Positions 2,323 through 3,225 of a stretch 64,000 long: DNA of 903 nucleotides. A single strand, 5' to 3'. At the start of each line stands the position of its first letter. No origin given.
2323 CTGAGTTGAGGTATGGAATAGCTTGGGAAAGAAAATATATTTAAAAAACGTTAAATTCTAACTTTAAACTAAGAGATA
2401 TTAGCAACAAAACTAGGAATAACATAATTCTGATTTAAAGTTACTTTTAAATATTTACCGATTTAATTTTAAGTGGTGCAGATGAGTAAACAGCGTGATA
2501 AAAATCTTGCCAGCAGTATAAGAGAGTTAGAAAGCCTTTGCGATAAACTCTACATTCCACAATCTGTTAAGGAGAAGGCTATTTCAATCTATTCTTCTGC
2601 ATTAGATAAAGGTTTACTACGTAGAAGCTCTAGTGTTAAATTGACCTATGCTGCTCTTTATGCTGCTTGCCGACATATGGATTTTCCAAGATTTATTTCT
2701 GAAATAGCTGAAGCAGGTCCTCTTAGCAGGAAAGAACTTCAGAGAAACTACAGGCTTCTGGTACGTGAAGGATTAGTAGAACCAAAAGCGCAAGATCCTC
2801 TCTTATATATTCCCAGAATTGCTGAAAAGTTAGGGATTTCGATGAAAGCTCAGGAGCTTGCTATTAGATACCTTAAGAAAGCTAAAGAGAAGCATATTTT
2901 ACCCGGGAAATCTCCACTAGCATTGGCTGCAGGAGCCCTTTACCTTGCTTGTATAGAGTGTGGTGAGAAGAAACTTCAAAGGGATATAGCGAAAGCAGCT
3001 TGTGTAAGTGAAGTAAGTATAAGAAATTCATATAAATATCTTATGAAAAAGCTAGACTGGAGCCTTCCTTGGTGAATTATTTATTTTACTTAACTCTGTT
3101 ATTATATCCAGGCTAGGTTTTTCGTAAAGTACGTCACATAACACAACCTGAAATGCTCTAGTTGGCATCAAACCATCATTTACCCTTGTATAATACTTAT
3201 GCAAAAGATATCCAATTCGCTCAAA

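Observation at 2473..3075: TFB consisting only of the two cyclin folds, with no Zn-ribbon or B-reader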

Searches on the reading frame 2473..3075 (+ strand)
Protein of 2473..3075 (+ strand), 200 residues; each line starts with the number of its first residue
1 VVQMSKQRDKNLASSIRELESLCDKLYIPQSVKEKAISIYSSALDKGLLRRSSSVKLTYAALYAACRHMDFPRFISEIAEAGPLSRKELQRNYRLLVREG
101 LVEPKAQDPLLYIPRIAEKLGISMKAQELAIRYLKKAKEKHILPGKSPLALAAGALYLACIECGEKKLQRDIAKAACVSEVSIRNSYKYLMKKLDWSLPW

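Call 3: search_protein_families(library=pfam, proteins=[window:2473-3075:+], max_evalue=1)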
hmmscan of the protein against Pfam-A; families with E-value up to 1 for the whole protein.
window:2473-3075:+ (200 aa): 5 families
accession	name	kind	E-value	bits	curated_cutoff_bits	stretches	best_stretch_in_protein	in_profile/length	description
PF00382.24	TFIIB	-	8e-36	122.4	23.6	2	105-192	4-91/92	Transcription factor TFIIB repeat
PF00134.28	Cyclin_N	-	0.035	14.2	23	1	112-198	37-126/127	Cyclin, N-terminal domain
PF13730.12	HTH_36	-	0.041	14.1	25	0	75-102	28-55/55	Helix-turn-helix domain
PF01978.25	TrmB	-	0.14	12.5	25.6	0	76-113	26-63/68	Sugar-specific transcriptional regulator TrmB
PF12802.13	MarR_2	-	0.22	12.2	27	0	73-105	21-53/61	MarR family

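Call 4: search_protein_families(library=ncbifam, proteins=[window:2473-3075:+], max_evalue=1)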
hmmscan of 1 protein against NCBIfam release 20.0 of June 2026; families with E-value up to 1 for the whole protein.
window:2473-3075:+ (200 aa): 5 families
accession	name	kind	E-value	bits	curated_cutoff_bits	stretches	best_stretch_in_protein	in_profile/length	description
NF001658.0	PRK00423.1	subfamily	9.5e-56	189.2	384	1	3-198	115-310/312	transcription initiation factor IIB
NF053876.1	DS32_2_antiphage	equivalog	0.066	12.3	240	1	58-101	39-83/181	NADAR family anti-phage protein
NF007418.0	PRK09956.1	equivalog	0.15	11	583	1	54-141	208-290/308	ISNCY family transposase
NF006202.0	PRK08326.1-5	equivalog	0.16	11.2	315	1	60-102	96-139/297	R2-like ligand-binding oxidase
NF003342.0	PRK04358.1-3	equivalog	0.17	11.3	353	1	88-143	129-190/203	hypothetical protein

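Call 6: find_homologous_proteins(query=window:2473-3075:+, max_evalue=0.00001)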
Query window:2473-3075:+ (200 aa): 14 proteins with E <= 0.00001 among 814 candidates.
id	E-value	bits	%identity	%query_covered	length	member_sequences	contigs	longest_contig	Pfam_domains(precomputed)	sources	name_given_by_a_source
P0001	6.4e-120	416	99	99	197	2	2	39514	PF00382.25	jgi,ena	-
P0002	6.8e-50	188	53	96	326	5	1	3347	PF00382.25,PF13404.13,PF08271.18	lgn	-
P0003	6.5e-47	178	52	95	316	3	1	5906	PF00382.25,PF08271.18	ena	-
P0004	1.3e-42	164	48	96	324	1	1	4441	PF00382.25,PF08271.18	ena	-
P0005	1.4e-38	151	43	96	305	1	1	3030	PF00134.29,PF00382.25,PF08271.18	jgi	jgi:transcription initiation factor TFIIB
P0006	1.3e-35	141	45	95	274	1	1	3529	PF00382.25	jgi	jgi:transcription initiation factor TFIIB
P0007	2.1e-34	137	39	98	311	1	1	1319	PF00382.25,PF08271.18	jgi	-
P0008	2.8e-33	133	39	98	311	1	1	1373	PF00382.25,PF08271.18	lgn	-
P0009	3.5e-33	133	47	76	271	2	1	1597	PF00134.29,PF00382.25,PF08271.18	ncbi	ncbi:MAG: transcription initiation factor IIB, partial [Microgenomates group bacterium]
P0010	1.2e-32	131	38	99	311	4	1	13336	PF00382.25,PF08271.18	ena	-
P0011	4.4e-32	130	39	97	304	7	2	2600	PF00382.25,PF08271.18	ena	-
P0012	1.2e-31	128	38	98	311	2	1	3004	PF00382.25,PF08271.18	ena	-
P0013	1.1e-30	125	38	95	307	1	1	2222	PF00382.25,PF08271.18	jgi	jgi:transcription initiation factor TFIIB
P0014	1.7e-26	111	40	93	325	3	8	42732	PF00382.25,PF08271.18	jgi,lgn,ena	jgi:transcription initiation factor TFIIB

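Call 8: find_encoding_contigs(protein=P0001, flank=10000, max_places=6)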
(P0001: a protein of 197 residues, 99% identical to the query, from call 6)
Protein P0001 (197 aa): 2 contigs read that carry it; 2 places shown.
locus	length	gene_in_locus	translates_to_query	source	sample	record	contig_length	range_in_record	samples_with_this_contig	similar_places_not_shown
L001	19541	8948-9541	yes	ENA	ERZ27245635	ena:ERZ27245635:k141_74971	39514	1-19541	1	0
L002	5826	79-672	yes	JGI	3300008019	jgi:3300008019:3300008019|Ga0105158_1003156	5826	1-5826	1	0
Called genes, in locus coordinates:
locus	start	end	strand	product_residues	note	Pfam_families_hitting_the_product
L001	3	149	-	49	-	?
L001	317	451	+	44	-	-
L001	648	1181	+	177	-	PF02830:V4R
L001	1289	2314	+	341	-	-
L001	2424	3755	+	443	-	PF13439:Glyco_transf_4 (faint), PF20706:GT4-conflict, PF00534:Glycos_transf_1, PF13692:Glyco_trans_1_4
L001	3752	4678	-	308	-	-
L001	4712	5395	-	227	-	PF06745:ATPase, PF13481:AAA_25 (weak)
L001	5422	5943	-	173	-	PF04677:CwfJ_C_1 (weak), PF11969:DcpS_C, PF01230:HIT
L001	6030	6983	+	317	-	PF00297:Ribosomal_L3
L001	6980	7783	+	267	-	PF00573:Ribosomal_L4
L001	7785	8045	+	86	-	PF00276:Ribosomal_L23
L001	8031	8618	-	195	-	PF03167:UDG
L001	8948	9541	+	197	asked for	PF00382:TFIIB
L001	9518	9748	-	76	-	-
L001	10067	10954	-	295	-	-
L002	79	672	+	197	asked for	PF00382:TFIIB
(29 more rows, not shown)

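Call 13: find_related_loci(query=window:2482-3075:+, collection=genome_contigs, flank=10000)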
Query window:2482-3075:+ (197 aa) in genome_contigs; peptide patterns used: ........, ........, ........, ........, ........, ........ (x = any residue, [..] = any of these).
206 stretches matched a pattern; 16 encode a relative of the query (tblastn E <= 1e-3); 16 distinct loci.
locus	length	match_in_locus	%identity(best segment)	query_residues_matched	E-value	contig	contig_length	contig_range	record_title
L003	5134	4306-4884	39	2-194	2e-38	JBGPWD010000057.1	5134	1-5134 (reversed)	MAG: Nitrosopumilaceae archaeon isolate OBJ1_062018_090_72 k141_1103892_length_5134_cov_18.8380, whole genome shotgun se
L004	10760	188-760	41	6-196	1e-37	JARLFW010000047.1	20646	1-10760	MAG: Nitrosotalea sp. isolate MAG_BO56 MetaBAT2_Bin_56_Oxic_k141_802746, whole genome shotgun sequence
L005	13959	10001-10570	37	2-195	1e-34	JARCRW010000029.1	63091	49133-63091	MAG: Nitrosotalea sp. isolate Martin2 k141_26623, whole genome shotgun sequence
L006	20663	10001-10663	40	20-196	3e-33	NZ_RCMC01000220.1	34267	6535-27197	Candidatus Nitrosotalea sp. FS scaffold7, whole genome shotgun sequence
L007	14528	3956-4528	41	6-196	7e-39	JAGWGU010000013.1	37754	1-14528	MAG: Thaumarchaeota archaeon isolate REEA57 REEA57-150_1258, whole genome shotgun sequence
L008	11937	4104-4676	41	6-196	2e-38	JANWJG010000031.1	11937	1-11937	MAG: Nitrosotalea sp. isolate CRAIB_MAG61 c_000000033212, whole genome shotgun sequence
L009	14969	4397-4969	41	6-196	1e-37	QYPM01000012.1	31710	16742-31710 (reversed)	MAG: Nitrosopumilales archaeon isolate PowLak16_MAG28 c_000000044424, whole genome shotgun sequence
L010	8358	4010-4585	34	2-193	3e-30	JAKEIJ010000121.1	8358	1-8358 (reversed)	MAG: Nitrosotalea sp. isolate HEB2 S1Ck127_4032548, whole genome shotgun sequence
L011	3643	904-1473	36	2-191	3e-30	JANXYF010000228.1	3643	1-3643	MAG: Nitrosopumilales archaeon isolate GL140_3_metabat_33 GL140_3_k141_1713499, whole genome shotgun sequence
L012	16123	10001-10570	35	2-195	6e-30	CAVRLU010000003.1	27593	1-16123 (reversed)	MAG: uncultured Nitrososphaerota archaeon isolate MFD01299.bin.2.103 genome assembly, contig: contig_106007, whole genom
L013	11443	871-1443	41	6-196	9e-38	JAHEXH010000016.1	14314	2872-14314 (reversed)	MAG: Nitrosotalea sp. isolate nzgw10 NODE_3253_length_14315_cov_5.545160, whole genome shotgun sequence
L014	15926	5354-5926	41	6-196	9e-38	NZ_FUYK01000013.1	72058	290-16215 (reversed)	Candidatus Nitrosotalea bavarica isolate SBT1, whole genome shotgun sequence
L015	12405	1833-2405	41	6-196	8e-38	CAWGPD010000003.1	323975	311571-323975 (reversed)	MAG: uncultured Nitrososphaerota archaeon isolate MFD05512.bin.2.90 genome assembly, contig: contig_14604, whole genome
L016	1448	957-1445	36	2-195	1e-27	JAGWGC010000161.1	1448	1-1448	MAG: Thaumarchaeota archaeon isolate REEA26 REEA26_161_length_1448_cov_20.393873, whole genome shotgun sequence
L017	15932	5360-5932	41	6-196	9e-38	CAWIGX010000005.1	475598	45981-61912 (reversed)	MAG: uncultured Nitrososphaerota archaeon isolate MFD01231.bin.3.58 genome assembly, contig: contig_34334, whole genome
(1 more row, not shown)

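Call 18: find_encoding_contigs(protein=P0002, flank=10000, max_places=4)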
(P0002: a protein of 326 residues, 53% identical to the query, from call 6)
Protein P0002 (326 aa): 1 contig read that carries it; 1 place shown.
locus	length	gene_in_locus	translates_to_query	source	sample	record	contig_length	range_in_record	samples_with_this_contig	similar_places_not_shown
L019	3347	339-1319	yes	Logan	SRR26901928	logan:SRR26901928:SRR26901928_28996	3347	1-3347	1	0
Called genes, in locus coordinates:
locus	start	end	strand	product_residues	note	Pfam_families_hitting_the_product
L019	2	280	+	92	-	?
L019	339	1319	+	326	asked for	PF08271:Zn_Ribbon_TF, PF00382:TFIIB, PF13404:HTH_AsnC-type (faint)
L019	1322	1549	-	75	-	-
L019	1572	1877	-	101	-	PF01253:SUI1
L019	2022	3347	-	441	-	?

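Call 19: find_encoding_contigs(protein=P0003, flank=10000, max_places=4)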
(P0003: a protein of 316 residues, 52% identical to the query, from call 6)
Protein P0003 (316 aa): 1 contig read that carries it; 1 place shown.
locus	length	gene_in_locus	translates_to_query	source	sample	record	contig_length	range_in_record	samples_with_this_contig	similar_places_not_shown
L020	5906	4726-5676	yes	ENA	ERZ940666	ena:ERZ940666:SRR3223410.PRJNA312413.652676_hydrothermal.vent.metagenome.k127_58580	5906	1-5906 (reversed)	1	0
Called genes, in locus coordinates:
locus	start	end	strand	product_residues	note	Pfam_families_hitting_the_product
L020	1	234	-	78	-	?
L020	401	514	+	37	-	-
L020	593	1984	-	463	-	PF00224:PK, PF02887:PK_C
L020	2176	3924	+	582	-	PF04945:YHS (weak), PF00343:Phosphorylase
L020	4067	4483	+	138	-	-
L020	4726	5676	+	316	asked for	PF08271:Zn_Ribbon_TF, PF00382:TFIIB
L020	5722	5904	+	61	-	?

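Call 20: find_encoding_contigs(protein=P0004, flank=10000, max_places=4)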
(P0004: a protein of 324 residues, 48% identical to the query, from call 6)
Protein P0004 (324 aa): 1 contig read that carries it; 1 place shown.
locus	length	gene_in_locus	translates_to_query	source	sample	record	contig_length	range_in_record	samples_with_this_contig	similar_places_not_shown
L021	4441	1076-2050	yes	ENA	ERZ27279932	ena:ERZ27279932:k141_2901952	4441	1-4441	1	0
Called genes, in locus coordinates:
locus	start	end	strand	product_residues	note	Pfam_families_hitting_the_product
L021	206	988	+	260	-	PF00106:adh_short, PF01370:Epimerase (weak), PF08659:KR, PF13561:adh_short_C2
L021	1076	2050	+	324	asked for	PF08271:Zn_Ribbon_TF, PF00382:TFIIB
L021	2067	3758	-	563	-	PF01978:TrmB, PF00571:CBS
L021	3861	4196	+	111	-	PF01096:Zn_ribbon_TFIIS (weak)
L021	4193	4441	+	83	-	?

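Call 31: search_protein_families(library=padloc, proteins=[window:2482-3075:+], max_evalue=1)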
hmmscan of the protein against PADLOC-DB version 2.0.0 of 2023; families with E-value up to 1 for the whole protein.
window:2482-3075:+ (197 aa): 0 families

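Call 32: search_protein_families(library=phrogs, proteins=[window:2482-3075:+], max_evalue=1)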
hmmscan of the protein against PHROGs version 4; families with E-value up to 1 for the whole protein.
window:2482-3075:+ (197 aa): 1 family
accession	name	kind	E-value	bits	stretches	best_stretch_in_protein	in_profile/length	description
phrog_20431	-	unknown function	1.6e-30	107.5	1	4-192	97-286/293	-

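Call 45: search_protein_representatives(protein=window:2482-3075:+)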
Query: 197 residues. Proteins with E-value up to 0.001 (for the whole library): 4653; up to 1e-10: 1929; up to 1e-30: 69. The best 150 are listed.
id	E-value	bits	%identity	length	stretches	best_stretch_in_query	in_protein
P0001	1.9e-120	415.8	99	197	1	1-197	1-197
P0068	6.6e-48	179.4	49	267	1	5-196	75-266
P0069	1.8e-47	178.0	43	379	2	4-196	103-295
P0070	1.9e-46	174.7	42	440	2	6-196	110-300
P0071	2.4e-44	167.9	41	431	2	4-195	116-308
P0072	4.6e-44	166.9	41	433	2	4-188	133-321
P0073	2.0e-41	158.3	30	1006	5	4-191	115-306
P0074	5.9e-41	156.8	38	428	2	3-192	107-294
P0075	1.9e-40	155.1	43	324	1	2-196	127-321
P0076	4.3e-40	154.0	49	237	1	22-196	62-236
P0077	5.4e-40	153.7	30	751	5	10-187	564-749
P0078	1.9e-39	151.9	44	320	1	4-191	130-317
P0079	4.3e-38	147.4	44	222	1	5-197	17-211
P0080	5.3e-38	147.2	43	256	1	7-193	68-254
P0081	8.7e-38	146.5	42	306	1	6-192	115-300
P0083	1.6e-37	145.6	44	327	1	5-196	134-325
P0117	4.5e-32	127.8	39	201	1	10-196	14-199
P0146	4.0e-30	121.5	37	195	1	3-193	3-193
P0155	1.0e-29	120.2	38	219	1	2-194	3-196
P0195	2.6e-28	115.6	39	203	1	8-188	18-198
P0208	1.3e-27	113.3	38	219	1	8-191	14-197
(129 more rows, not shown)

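Call 49: search_dna_similar(query=window:2482-3075:+, collection=phages, mode=protein, max_rows=15)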
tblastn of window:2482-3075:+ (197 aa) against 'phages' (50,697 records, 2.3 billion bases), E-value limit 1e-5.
Records with a match: 2; places in all: 2; records where one place covers at least 80% of the query: 2.
Best place of each record, by identity: <60% 2.
By first word of the organism name: Sulfolobales 2.
By host as written in the record: Sulfolobales 2.
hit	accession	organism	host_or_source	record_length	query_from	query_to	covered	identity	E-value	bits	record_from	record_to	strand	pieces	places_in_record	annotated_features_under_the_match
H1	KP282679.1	Sulfolobales virus YNP1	Sulfolobales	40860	4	191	95%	26.3%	1e-8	59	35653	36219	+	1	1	putative Transcription initiation factor B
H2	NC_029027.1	Sulfolobales virus YNP1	Sulfolobales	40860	4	191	95%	26.3%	1e-8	59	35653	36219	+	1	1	putative Transcription initiation factor B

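Call 50: search_dna_similar(query=window:2482-3075:+, collection=plasmids, mode=protein, max_rows=15)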
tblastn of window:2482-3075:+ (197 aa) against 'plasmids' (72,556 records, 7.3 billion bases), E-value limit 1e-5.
Records with a match: 207; places in all: 287; records where one place covers at least 80% of the query: 200.
Best place of each record, by identity: <60% 207.
By first word of the organism name: Halorussus 21; Haladaptatus 21; Natrinema 16; Halobacterium 16; Haloferax 11; Haloplanus 9; Halorubrum 7; Halomarina 7; Halobaculum 7; Haloprofundus 6; and 39 more.
By predicted mobility (MOB-suite, as given by PLSDB): non-mobilizable 206; conjugative 1.
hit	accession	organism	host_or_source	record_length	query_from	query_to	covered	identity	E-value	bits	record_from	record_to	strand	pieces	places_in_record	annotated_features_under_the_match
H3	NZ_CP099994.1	Halorussus salilacus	cell culture,Substrate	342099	6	191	94%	41.0%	4e-28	117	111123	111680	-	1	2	transcription initiation factor IIB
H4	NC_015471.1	Thermococcus barophilus MP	-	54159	1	195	99%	38.1%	8e-30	122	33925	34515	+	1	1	transcription initiation factor IIB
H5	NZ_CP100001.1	Halorussus vallis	cell culture,saline soil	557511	5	192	95%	38.8%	2e-22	100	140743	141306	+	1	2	transcription initiation factor IIB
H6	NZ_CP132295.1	Natronococcus sp. AD-5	cell culture,sediment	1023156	6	191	94%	39.2%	6e-29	119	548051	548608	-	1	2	record has no annotation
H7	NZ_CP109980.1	Halocatena marina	cell cuture,Qidong intertidal zone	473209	5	189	94%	39.5%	1e-21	99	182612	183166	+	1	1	transcription initiation factor IIB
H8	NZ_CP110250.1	Halocatena marina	cell cuture,Rudong intertidal zone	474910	5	189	94%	39.5%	1e-21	99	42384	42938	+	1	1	transcription initiation factor IIB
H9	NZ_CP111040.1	Haladaptatus caseinilyticus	cell culture,sediment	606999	6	191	94%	38.7%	1e-29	121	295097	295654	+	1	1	transcription initiation factor IIB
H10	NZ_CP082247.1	Natrinema sp. SYSU A 869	cell culture,salt lake sediment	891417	6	191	94%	38.7%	3e-29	120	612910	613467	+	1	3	transcription initiation factor IIB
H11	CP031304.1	Natrinema thermotolerans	Cell culture,Korean salt-fermented food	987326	6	191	94%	38.7%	8e-29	119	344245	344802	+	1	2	transcription initiation factor IIB 3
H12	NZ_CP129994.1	Salinibaculum sp. KK48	cell culture,sediment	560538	6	192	95%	38.0%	7e-26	110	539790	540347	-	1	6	transcription initiation factor IIB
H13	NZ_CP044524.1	Halorussus halophilus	pure culture,marine solar saltern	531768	5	188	93%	38.6%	4e-25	108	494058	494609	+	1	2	transcription initiation factor IIB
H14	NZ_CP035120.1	Halorussus pelagicus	pure culture,salted brown alga Laminaria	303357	5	192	95%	37.8%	4e-26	111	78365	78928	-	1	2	transcription initiation factor IIB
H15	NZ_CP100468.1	Halomicrococcus gelatinilyticus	cell culture,sediment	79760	6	191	94%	38.2%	2e-29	121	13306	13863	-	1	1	transcription initiation factor IIB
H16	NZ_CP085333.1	Haladaptatus salinisoli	cell culture,saline soil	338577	6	191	94%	38.2%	5e-29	119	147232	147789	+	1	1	transcription initiation factor IIB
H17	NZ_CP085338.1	Haladaptatus halobius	cell culture,saline soil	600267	6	191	94%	38.2%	7e-29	119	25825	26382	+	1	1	transcription initiation factor IIB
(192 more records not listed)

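Call 55: find_encoding_contigs(protein=P0146, flank=5000, max_places=3)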
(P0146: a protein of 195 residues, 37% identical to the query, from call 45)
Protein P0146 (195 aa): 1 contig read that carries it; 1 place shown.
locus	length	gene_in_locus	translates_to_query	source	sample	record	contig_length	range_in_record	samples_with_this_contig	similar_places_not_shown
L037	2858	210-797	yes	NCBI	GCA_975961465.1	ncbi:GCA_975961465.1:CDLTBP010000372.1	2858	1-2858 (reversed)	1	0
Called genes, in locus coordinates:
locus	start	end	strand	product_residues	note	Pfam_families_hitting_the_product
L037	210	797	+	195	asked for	PF00382:TFIIB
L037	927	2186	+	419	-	PF03200:Glyco_hydro_63 (faint), PF22422:MGH1-like_GH, PF01204:Trehalase (faint)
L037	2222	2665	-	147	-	PF00582:Usp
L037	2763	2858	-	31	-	?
